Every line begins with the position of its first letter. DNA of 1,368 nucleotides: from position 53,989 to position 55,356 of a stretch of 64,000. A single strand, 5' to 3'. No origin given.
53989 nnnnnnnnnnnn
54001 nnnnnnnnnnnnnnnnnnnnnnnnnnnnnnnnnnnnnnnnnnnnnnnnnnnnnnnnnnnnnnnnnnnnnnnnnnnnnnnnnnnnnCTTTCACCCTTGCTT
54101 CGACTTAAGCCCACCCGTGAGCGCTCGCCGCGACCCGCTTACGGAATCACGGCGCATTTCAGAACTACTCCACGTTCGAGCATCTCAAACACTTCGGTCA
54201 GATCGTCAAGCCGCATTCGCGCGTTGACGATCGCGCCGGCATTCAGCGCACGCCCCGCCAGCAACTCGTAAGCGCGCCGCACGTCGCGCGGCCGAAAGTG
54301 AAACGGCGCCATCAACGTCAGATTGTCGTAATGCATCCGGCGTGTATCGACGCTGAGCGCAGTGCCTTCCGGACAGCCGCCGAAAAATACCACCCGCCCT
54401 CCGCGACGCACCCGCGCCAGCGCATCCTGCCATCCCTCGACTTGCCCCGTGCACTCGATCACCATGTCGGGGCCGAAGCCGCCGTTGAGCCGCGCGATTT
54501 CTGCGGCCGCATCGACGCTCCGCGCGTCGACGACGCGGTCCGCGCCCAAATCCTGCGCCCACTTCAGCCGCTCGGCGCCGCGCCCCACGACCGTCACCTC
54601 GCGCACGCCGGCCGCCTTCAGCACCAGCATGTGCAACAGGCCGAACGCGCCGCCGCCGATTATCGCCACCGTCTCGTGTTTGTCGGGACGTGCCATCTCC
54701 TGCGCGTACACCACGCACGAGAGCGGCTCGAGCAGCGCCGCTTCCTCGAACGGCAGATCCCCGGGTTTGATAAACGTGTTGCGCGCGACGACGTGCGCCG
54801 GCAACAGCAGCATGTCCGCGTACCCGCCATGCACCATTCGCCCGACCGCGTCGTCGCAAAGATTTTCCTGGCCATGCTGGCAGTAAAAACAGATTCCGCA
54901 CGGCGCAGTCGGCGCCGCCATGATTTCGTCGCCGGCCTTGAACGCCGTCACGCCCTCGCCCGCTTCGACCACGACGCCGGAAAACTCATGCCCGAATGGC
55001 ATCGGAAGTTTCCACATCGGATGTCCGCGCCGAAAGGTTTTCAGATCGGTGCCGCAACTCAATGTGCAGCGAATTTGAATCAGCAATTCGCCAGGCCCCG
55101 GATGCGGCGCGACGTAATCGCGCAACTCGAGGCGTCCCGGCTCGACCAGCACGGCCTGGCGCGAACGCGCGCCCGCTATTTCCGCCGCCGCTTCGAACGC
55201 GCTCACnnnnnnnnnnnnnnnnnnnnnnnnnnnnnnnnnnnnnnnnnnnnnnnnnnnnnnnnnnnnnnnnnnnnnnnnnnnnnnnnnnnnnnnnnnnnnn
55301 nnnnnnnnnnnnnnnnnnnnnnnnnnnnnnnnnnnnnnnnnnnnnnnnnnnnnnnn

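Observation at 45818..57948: Large hopanoid operon with embedded isoprenoid-supply genes and an alcohol dehydrogenase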

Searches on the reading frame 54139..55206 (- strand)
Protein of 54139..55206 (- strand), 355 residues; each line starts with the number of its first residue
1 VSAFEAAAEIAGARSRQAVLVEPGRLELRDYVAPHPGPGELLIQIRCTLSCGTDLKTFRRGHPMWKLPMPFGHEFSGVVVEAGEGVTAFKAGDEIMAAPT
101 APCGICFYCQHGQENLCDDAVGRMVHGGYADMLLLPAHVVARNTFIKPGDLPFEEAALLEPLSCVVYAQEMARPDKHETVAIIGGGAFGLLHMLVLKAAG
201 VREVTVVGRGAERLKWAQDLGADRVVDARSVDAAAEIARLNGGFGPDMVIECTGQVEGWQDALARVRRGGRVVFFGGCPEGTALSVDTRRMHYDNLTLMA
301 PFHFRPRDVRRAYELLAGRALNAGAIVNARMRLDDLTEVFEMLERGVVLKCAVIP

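Call 4: search_protein_families(library=ncbifam, proteins=[window:54139-55206:-])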
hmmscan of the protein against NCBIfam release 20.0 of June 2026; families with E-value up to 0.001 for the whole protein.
window:54139-55206:- (355 aa): 25 families
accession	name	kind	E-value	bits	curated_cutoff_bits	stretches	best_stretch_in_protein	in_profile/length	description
NF003808.0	PRK05396.1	equivalog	6.5e-45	153.5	380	1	26-350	13-335/341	L-threonine 3-dehydrogenase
TIGR00692.1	tdh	equivalog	3.2e-44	151.4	458.35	1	28-350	13-335/340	L-threonine 3-dehydrogenase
NF041097.1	keto_inos_dh_IolM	equivalog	9.5e-43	146.3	450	1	22-345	36-379/389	scyllo-inosose 3-dehydrogenase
TIGR03451.1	mycoS_dep_FDH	equivalog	1.6e-37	129.2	512.9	1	26-353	14-356/358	S-(hydroxymethyl)mycothiol dehydrogenase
NF007489.0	PRK10083.1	equivalog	5.5e-37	127.5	376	1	19-353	5-333/339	Zn-dependent oxidoreductase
NF010344.0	PRK13771.1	subfamily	7.8e-32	110.6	349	1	26-345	13-322/334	putative alcohol dehydrogenase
TIGR03366.1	HpnZ_proposed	hypoth_equivalog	9.7e-31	107.1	328.1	1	35-319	2-296/315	putative phosphonate catabolism associated alcohol dehydrogenase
NF007642.0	PRK10309.1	equivalog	3.3e-29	102.2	550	1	39-254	26-238/347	galactitol-1-phosphate 5-dehydrogenase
NF041172.1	AcrlCoa_red_Thmprot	equivalog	2e-28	99.3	500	1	26-345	13-323/334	acryloyl-CoA reductase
TIGR03989.1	Rxyl_3153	subfamily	2.1e-27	96.4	440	2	15-122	2-110/370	NDMA-dependent alcohol dehydrogenase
NF007375.0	PRK09880.1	equivalog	2e-25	89.3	469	1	41-341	30-328/344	L-idonate 5-dehydrogenase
NF006940.0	PRK09422.1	equivalog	1.1e-23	83.7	344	1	30-351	16-330/338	alcohol dehydrogenase AdhP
TIGR02818.1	adh_III_F_hyde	equivalog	2.1e-23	83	543.95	2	26-119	14-107/368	S-(hydroxymethyl)glutathione dehydrogenase/class III alcohol dehydrogenase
TIGR03201.1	dearomat_had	equivalog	1e-22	80.7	338.65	1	21-346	5-339/349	6-hydroxycyclohex-1-ene-1-carbonyl-CoA dehydrogenase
TIGR02822.1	adh_fam_2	subfamily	2e-19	69.9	283.5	1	20-229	9-217/329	zinc-binding alcohol dehydrogenase family protein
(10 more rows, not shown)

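Call 5: search_protein_families(library=pfam, proteins=[window:54139-55206:-])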
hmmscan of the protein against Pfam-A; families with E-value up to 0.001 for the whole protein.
window:54139-55206:- (355 aa): 4 families
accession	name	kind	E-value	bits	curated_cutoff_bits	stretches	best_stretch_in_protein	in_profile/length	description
PF08240.17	ADH_N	-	2.1e-27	95.8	23.5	1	37-141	1-100/104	Alcohol dehydrogenase GroES-like domain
PF00107.32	ADH_zinc_N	-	2.3e-23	83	31.8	1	189-317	3-128/129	Zinc-binding dehydrogenase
PF16912.11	Glu_dehyd_C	-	1.1e-11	45.1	34.9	1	156-295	4-152/211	Glucose dehydrogenase C-terminus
PF13602.12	ADH_zinc_N_2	-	5.7e-05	24.5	27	1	220-346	1-126/134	Zinc-binding dehydrogenase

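Call 10: find_homologous_proteins(query=window:54139-55206:-, max_evalue=1e-20)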
Query window:54139-55206:- (355 aa): 3453 proteins with E <= 1e-20 among 8000 candidates; the best 120 are listed.
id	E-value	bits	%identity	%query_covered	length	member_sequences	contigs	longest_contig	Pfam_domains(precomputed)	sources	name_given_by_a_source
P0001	5.8e-231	784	97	100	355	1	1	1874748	PF00107.33,PF16912.12,PF13602.13,PF08240.18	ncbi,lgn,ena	-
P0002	2.9e-214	729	90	100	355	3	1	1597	PF00107.33,PF16912.12,PF08240.18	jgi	jgi:L-iditol 2-dehydrogenase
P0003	3.1e-214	729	90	100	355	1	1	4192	PF00107.33,PF16912.12,PF08240.18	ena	-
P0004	1.1e-213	727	91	100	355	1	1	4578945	PF00107.33,PF16912.12,PF08240.18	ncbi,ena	-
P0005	1.1e-213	727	90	100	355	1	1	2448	PF00107.33,PF16912.12,PF08240.18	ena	-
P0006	1.2e-213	727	90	100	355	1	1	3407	PF00107.33,PF16912.12,PF08240.18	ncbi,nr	ncbi:MAG TPA: alcohol dehydrogenase catalytic domain-containing protein [Candidatus Acidoferrum sp.]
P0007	1.7e-213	726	90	100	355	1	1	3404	PF00107.33,PF16912.12,PF08240.18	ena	-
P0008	2.5e-213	726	90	100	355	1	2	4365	PF00107.33,PF16912.12,PF08240.18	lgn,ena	-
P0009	2.6e-213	726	88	100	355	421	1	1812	PF00107.33,PF16912.12,PF13602.13,PF08240.18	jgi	jgi:L-iditol 2-dehydrogenase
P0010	3.3e-213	725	90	100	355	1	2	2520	PF00107.33,PF16912.12,PF08240.18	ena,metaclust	metaclust:\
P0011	3.6e-213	725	90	100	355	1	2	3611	PF00107.33,PF16912.12,PF08240.18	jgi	jgi:L-iditol 2-dehydrogenase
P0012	4.7e-213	725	90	100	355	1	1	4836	PF00107.33,PF16912.12,PF08240.18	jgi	jgi:L-iditol 2-dehydrogenase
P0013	5.8e-213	725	90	100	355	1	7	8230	PF00107.33,PF16912.12,PF08240.18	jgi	jgi:L-iditol 2-dehydrogenase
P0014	6.1e-213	725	89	100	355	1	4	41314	PF00107.33,PF16912.12,PF13602.13,PF08240.18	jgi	jgi:L-iditol 2-dehydrogenase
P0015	6.7e-213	724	89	100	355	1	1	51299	PF00107.33,PF16912.12,PF13602.13,PF08240.18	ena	-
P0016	7.7e-213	724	90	100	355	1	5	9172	PF00107.33,PF16912.12,PF08240.18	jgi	jgi:L-iditol 2-dehydrogenase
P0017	9.6e-213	724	90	100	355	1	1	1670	PF00107.33,PF16912.12,PF08240.18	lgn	-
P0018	9.9e-213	724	89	100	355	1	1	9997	PF00107.33,PF16912.12,PF08240.18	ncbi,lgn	ncbi:MAG: alcohol dehydrogenase catalytic domain-containing protein [Candidatus Binatus sp.]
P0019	1.5e-212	723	90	100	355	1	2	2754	PF00107.33,PF16912.12,PF08240.18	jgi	jgi:L-iditol 2-dehydrogenase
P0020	1.7e-212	723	90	100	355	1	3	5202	PF00107.33,PF16912.12,PF08240.18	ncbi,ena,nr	ncbi:MAG TPA: alcohol dehydrogenase catalytic domain-containing protein [Candidatus Acidoferrales ba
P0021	1.8e-212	723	90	100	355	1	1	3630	PF00107.33,PF16912.12,PF13602.13,PF08240.18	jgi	jgi:L-iditol 2-dehydrogenase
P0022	1.8e-212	723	90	100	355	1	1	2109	PF00107.33,PF16912.12,PF08240.18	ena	-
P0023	2.3e-212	723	90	100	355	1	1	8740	PF00107.33,PF16912.12,PF08240.18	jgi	-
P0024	2.5e-212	723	90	100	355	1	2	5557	PF00107.33,PF16912.12,PF08240.18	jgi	jgi:L-iditol 2-dehydrogenase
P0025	3.0e-212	722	90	100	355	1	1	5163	PF00107.33,PF16912.12,PF08240.18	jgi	jgi:L-iditol 2-dehydrogenase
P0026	3.3e-212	722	90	100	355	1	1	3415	PF00107.33,PF16912.12,PF08240.18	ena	-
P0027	4.0e-212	722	90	100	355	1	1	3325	PF00107.33,PF16912.12,PF08240.18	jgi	jgi:L-iditol 2-dehydrogenase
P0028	4.2e-212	722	90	100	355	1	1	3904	PF00107.33,PF16912.12,PF08240.18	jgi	-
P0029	9.7e-212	721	90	100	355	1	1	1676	PF00107.33,PF16912.12,PF08240.18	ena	-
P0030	1.1e-211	720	90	100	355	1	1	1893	PF00107.33,PF16912.12,PF08240.18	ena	-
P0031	4.2e-211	719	88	100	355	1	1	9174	PF00107.33,PF16912.12,PF13602.13,PF08240.18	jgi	jgi:L-iditol 2-dehydrogenase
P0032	7.4e-211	718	89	99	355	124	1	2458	PF00107.33,PF16912.12,PF08240.18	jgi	jgi:L-iditol 2-dehydrogenase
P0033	1.8e-210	716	88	100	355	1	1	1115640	PF00107.33,PF16912.12,PF13602.13,PF08240.18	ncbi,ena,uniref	ncbi:zinc-dependent alcohol dehydrogenase [Candidatus Binatus sp.]|uniref:zinc-dependent alcohol deh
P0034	2.3e-209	713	88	100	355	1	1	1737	PF00107.33,PF16912.12,PF08240.18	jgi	jgi:L-iditol 2-dehydrogenase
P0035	2.7e-209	713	87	100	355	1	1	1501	PF00107.33,PF16912.12,PF08240.18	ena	-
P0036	4.1e-209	712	87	100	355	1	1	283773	PF00107.33,PF16912.12,PF13602.13,PF08240.18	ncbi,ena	-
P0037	4.2e-209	712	88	100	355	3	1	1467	PF00107.33,PF16912.12,PF08240.18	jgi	jgi:L-iditol 2-dehydrogenase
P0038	4.8e-209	712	88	100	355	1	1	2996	PF00107.33,PF16912.12,PF08240.18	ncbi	-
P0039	5.0e-209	712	88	100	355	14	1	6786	PF00107.33,PF16912.12,PF08240.18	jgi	-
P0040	8.3e-209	711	88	100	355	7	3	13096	PF00107.33,PF16912.12,PF08240.18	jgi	-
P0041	2.3e-208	710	87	100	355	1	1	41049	PF00107.33,PF16912.12,PF08240.18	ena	-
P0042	2.3e-208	710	86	100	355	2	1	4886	PF00107.33,PF16912.12,PF13602.13,PF08240.18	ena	-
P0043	2.4e-208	709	88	100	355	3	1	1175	PF00107.33,PF16912.12,PF08240.18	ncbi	-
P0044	2.4e-208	709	87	100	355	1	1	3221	PF00107.33,PF16912.12,PF08240.18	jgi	jgi:L-iditol 2-dehydrogenase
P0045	2.7e-208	709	87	100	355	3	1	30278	PF00107.33,PF16912.12,PF08240.18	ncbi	-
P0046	4.1e-208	709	86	100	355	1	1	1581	PF00107.33,PF16912.12,PF08240.18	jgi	-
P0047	1.4e-207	707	88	100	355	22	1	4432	PF00107.33,PF16912.12,PF08240.18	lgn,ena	-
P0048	1.7e-207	707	86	100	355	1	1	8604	PF00107.33,PF16912.12,PF08240.18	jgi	-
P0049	2.1e-207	706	88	100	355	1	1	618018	PF00107.33,PF16912.12,PF08240.18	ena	-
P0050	2.3e-207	706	87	100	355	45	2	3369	PF00107.33,PF16912.12,PF08240.18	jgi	jgi:L-iditol 2-dehydrogenase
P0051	2.6e-207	706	87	100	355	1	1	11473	PF00107.33,PF16912.12,PF08240.18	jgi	jgi:L-iditol 2-dehydrogenase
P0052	1.1e-206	704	87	100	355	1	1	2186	PF00107.33,PF16912.12,PF13602.13,PF08240.18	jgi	jgi:L-iditol 2-dehydrogenase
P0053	1.2e-206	704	88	97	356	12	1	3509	PF00107.33,PF16912.12,PF13602.13,PF08240.18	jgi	jgi:L-iditol 2-dehydrogenase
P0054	6.8e-206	701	88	96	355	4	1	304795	PF00107.33,PF16912.12,PF13602.13,PF08240.18,PF01488.27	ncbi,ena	-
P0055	3.3e-203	693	86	100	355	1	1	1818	PF00107.33,PF16912.12,PF13602.13,PF08240.18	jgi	-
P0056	2.7e-202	690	86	100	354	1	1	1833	PF00107.33,PF16912.12,PF08240.18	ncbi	-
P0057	6.7e-200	682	84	100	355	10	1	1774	PF00107.33,PF16912.12,PF13602.13,PF08240.18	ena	-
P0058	7.5e-200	682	85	100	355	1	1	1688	PF00107.33,PF16912.12,PF08240.18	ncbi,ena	-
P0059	1.1e-199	681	83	100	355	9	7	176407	PF00107.33,PF16912.12,PF08240.18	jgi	jgi:L-iditol 2-dehydrogenase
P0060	1.5e-199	681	83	100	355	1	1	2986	PF00107.33,PF16912.12,PF08240.18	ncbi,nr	ncbi:MAG TPA: alcohol dehydrogenase catalytic domain-containing protein [Candidatus Binatus sp.]|nr:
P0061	3.2e-199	679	82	100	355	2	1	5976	PF00107.33,PF16912.12,PF08240.18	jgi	jgi:L-iditol 2-dehydrogenase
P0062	4.3e-199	679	84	100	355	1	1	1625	PF00107.33,PF16912.12,PF08240.18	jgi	-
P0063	5.4e-199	679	85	100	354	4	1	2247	PF00107.33,PF16912.12,PF13602.13,PF08240.18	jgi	-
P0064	5.7e-199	679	85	100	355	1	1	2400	PF00107.33,PF16912.12,PF08240.18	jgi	-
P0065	6.6e-199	678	84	100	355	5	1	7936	PF00107.33,PF16912.12,PF08240.18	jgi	jgi:L-iditol 2-dehydrogenase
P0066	8.5e-199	678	84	99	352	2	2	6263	PF00107.33,PF16912.12,PF08240.18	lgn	-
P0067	9.2e-199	678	84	100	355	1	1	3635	PF00107.33,PF16912.12,PF13602.13,PF08240.18,PF01488.27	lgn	-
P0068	5.4e-198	675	83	100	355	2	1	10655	PF00107.33,PF16912.12,PF08240.18,PF01488.27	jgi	jgi:L-iditol 2-dehydrogenase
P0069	1.1e-197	674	83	100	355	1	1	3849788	PF00107.33,PF16912.12,PF08240.18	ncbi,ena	-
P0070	1.5e-197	674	84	100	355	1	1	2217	PF00107.33,PF16912.12,PF08240.18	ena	-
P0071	2.3e-197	673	83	100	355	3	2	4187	PF00107.33,PF16912.12,PF08240.18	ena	-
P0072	2.6e-197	673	83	100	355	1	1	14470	PF00107.33,PF16912.12,PF13602.13,PF08240.18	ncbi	-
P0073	2.8e-197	673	82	100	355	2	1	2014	PF00107.33,PF16912.12,PF13602.13,PF08240.18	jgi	-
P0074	4.9e-197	672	83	100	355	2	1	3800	PF00107.33,PF16912.12,PF08240.18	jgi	jgi:L-iditol 2-dehydrogenase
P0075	2.2e-196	670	83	100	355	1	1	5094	PF00107.33,PF16912.12,PF13602.13,PF08240.18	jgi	-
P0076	4.2e-196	669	83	100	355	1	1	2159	PF00107.33,PF16912.12,PF13602.13,PF08240.18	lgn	-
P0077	7.8e-196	668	82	100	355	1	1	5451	PF00107.33,PF16912.12,PF08240.18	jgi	jgi:L-iditol 2-dehydrogenase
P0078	1.3e-195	668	83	100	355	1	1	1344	PF00107.33,PF16912.12,PF08240.18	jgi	-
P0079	2.7e-195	667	83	99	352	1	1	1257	PF00107.33,PF16912.12,PF08240.18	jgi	jgi:L-iditol 2-dehydrogenase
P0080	8.6e-195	665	81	99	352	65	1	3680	PF00107.33,PF16912.12,PF13602.13,PF08240.18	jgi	-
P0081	1.3e-194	664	82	100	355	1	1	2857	PF00107.33,PF16912.12,PF08240.18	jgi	jgi:L-iditol 2-dehydrogenase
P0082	1.4e-194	664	81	100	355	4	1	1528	PF00107.33,PF16912.12,PF13602.13,PF08240.18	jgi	jgi:L-iditol 2-dehydrogenase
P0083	1.4e-194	664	83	99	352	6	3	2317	PF00107.33,PF16912.12,PF13602.13,PF08240.18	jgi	jgi:L-iditol 2-dehydrogenase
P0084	1.8e-194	664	83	100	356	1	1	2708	PF00107.33,PF16912.12,PF13602.13,PF08240.18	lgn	-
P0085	2.1e-194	664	80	100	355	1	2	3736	PF00107.33,PF16912.12,PF08240.18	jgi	jgi:L-iditol 2-dehydrogenase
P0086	3.9e-194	663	81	100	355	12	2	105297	PF00107.33,PF16912.12,PF13602.13,PF08240.18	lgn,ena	-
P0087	1.5e-193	661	82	99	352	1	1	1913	PF00107.33,PF16912.12,PF13602.13,PF08240.18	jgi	jgi:L-iditol 2-dehydrogenase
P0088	3.3e-190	650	81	100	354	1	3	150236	PF00107.33,PF16912.12,PF08240.18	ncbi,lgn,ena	-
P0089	4.6e-190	649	80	99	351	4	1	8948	PF00107.33,PF16912.12,PF08240.18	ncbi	-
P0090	1.4e-188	644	79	99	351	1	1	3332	PF00107.33,PF16912.12,PF08240.18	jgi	jgi:L-iditol 2-dehydrogenase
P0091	3.0e-187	640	78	100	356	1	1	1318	PF00107.33,PF16912.12,PF08240.18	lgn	-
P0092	5.6e-187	639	79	100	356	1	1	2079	PF00107.33,PF16912.12,PF08240.18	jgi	jgi:L-iditol 2-dehydrogenase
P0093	9.3e-187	638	81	96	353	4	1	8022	PF00107.33,PF16912.12,PF13602.13,PF08240.18,PF01488.27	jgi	jgi:L-iditol 2-dehydrogenase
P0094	1.2e-186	638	78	99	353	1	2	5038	PF00107.33,PF16912.12,PF13602.13,PF08240.18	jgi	jgi:L-iditol 2-dehydrogenase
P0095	5.3e-186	636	78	99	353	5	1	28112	PF00107.33,PF16912.12,PF13602.13,PF08240.18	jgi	jgi:L-iditol 2-dehydrogenase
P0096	4.0e-185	633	79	98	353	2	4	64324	PF00107.33,PF16912.12,PF13602.13,PF08240.18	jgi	jgi:L-iditol 2-dehydrogenase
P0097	6.6e-185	632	80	96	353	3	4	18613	PF00107.33,PF16912.12,PF08240.18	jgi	jgi:L-iditol 2-dehydrogenase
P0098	1.4e-184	631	78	99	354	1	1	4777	PF00107.33,PF16912.12,PF13602.13,PF08240.18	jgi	jgi:L-iditol 2-dehydrogenase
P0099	2.8e-184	630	78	100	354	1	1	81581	PF00107.33,PF16912.12,PF08240.18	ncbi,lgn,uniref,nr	ncbi:MAG: alcohol dehydrogenase catalytic domain-containing protein [Candidatus Binatus sp.]|uniref:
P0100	6.0e-184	629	79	96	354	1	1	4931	PF00107.33,PF16912.12,PF08240.18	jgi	-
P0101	1.1e-183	628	80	96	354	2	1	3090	PF00107.33,PF16912.12,PF08240.18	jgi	-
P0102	2.0e-182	624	79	96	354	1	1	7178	PF00107.33,PF16912.12,PF08240.18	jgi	jgi:L-iditol 2-dehydrogenase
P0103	3.0e-182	624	79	96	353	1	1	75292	PF00107.33,PF16912.12,PF08240.18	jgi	jgi:L-iditol 2-dehydrogenase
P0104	3.1e-182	624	81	92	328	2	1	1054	PF00107.33,PF16912.12,PF08240.18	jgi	-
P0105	3.3e-182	623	76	97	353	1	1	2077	PF00107.33,PF16912.12,PF08240.18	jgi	-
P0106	6.5e-181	619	76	97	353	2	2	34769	PF00107.33,PF16912.12,PF13602.13,PF08240.18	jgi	-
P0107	4.3e-180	617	76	96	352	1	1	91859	PF00107.33,PF16912.12,PF13602.13,PF08240.18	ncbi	-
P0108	1.1e-179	615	76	96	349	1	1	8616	PF00107.33,PF16912.12,PF13602.13,PF08240.18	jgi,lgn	jgi:L-iditol 2-dehydrogenase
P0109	1.2e-178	612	76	98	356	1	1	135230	PF00107.33,PF16912.12,PF08240.18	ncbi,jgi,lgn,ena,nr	ncbi:MAG TPA: alcohol dehydrogenase catalytic domain-containing protein [Candidatus Binataceae bacte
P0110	2.5e-178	611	77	95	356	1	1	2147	PF00107.33,PF16912.12,PF13602.13,PF08240.18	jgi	jgi:L-iditol 2-dehydrogenase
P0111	4.2e-177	607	76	96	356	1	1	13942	PF00107.33,PF16912.12,PF13602.13,PF08240.18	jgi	jgi:L-iditol 2-dehydrogenase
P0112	7.6e-177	606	79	92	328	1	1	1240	PF00107.33,PF16912.12,PF08240.18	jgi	jgi:L-iditol 2-dehydrogenase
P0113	1.4e-175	602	74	100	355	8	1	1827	PF00107.33,PF16912.12,PF08240.18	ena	-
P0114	1.3e-174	598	74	98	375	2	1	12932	PF00107.33,PF16912.12,PF13602.13,PF08240.18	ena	-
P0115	4.2e-174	597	71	100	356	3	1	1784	PF00107.33,PF16912.12,PF08240.18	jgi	jgi:L-iditol 2-dehydrogenase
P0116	4.2e-174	597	73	98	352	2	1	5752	PF00107.33,PF16912.12,PF08240.18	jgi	jgi:L-iditol 2-dehydrogenase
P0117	4.6e-174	597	76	97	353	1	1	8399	PF00107.33,PF16912.12,PF08240.18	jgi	jgi:L-iditol 2-dehydrogenase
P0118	2.3e-173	594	73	100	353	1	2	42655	PF00107.33,PF16912.12,PF08240.18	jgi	jgi:L-iditol 2-dehydrogenase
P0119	2.6e-173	594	75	97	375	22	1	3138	PF00107.33,PF16912.12,PF13602.13,PF08240.18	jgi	jgi:L-iditol 2-dehydrogenase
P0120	5.2e-173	593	71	99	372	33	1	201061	PF00107.33,PF16912.12,PF08240.18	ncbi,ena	-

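Call 12: find_related_loci(query=A1, collection=genome_contigs, flank=10000)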
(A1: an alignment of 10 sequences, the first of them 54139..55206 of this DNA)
Query A1 (355 aa) in genome_contigs; peptide patterns used: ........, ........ (x = any residue, [..] = any of these).
600 stretches matched a pattern (row limit reached: there are more); 407 encode a relative of the query (tblastn E <= 1e-3); the best 80 are kept; 80 distinct loci.
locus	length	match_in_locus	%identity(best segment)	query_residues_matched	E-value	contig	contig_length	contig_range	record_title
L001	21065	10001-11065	97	1-355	0e+0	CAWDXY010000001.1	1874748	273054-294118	MAG: uncultured delta proteobacterium isolate MFD01248.bin.1.21 genome assembly, contig: contig_13844, whole genome shot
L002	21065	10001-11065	96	1-355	0e+0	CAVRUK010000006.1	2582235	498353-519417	MAG: uncultured delta proteobacterium isolate MFD02248.bin.1.51 genome assembly, contig: contig_9513, whole genome shotg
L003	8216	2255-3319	95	1-355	0e+0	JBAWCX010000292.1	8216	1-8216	MAG: Candidatus Binatus sp. isolate MFD09556_ilm_asm_bin15 k127_116917, whole genome shotgun sequence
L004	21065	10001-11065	91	1-355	0e+0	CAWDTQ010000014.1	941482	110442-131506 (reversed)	MAG: uncultured delta proteobacterium isolate MFD05377.bin.2.158 genome assembly, contig: contig_70093, whole genome sho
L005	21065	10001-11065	88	1-355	0e+0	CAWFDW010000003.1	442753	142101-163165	MAG: uncultured delta proteobacterium isolate MFD05513.bin.2.169 genome assembly, contig: contig_24969, whole genome sho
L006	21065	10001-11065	90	1-355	0e+0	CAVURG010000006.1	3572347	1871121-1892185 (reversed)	MAG: uncultured delta proteobacterium isolate MFD01299.bin.2.36 genome assembly, contig: contig_3968, whole genome shotg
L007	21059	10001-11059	88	3-355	0e+0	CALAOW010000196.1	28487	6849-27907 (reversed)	MAG TPA_asm: uncultured proteobacterium isolate ERR1035437_bin.86_CONCOCT_v1.1_MAG genome assembly, contig: ERZ1756482.1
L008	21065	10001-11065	90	1-355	0e+0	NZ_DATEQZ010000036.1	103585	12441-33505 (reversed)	MAG: Candidatus Binatus sp. isolate SMAG_U9060 k141_302317, whole genome shotgun sequence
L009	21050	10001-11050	89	5-355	0e+0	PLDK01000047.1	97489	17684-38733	MAG: Deltaproteobacteria bacterium isolate palsa_1114 73.20111000_P2D.7_contig_592, whole genome shotgun sequence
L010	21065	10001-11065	87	1-355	0e+0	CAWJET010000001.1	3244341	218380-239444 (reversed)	MAG: uncultured delta proteobacterium isolate MFD09222.bin.1.22 genome assembly, contig: contig_37878, whole genome shot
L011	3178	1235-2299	90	1-355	0e+0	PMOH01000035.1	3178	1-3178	MAG: Deltaproteobacteria bacterium isolate palsa_1089 73.20110600_P1M.15_contig_3902, whole genome shotgun sequence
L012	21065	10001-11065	90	1-355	0e+0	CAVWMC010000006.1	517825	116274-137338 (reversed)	MAG: uncultured delta proteobacterium isolate MFD04463.bin.1.288 genome assembly, contig: contig_31874, whole genome sho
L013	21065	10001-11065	89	1-355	0e+0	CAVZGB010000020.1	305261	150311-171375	MAG: uncultured delta proteobacterium isolate MFD05521.bin.1.220 genome assembly, contig: contig_78559, whole genome sho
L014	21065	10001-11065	89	1-355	0e+0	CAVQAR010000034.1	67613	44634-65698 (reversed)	MAG: uncultured delta proteobacterium isolate MFD09286.bin.2.47 genome assembly, contig: contig_82447, whole genome shot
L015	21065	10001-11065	91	1-355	0e+0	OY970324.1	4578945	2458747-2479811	MAG: uncultured delta proteobacterium isolate MFD05502.bin.1.132 genome assembly, chromosome: 1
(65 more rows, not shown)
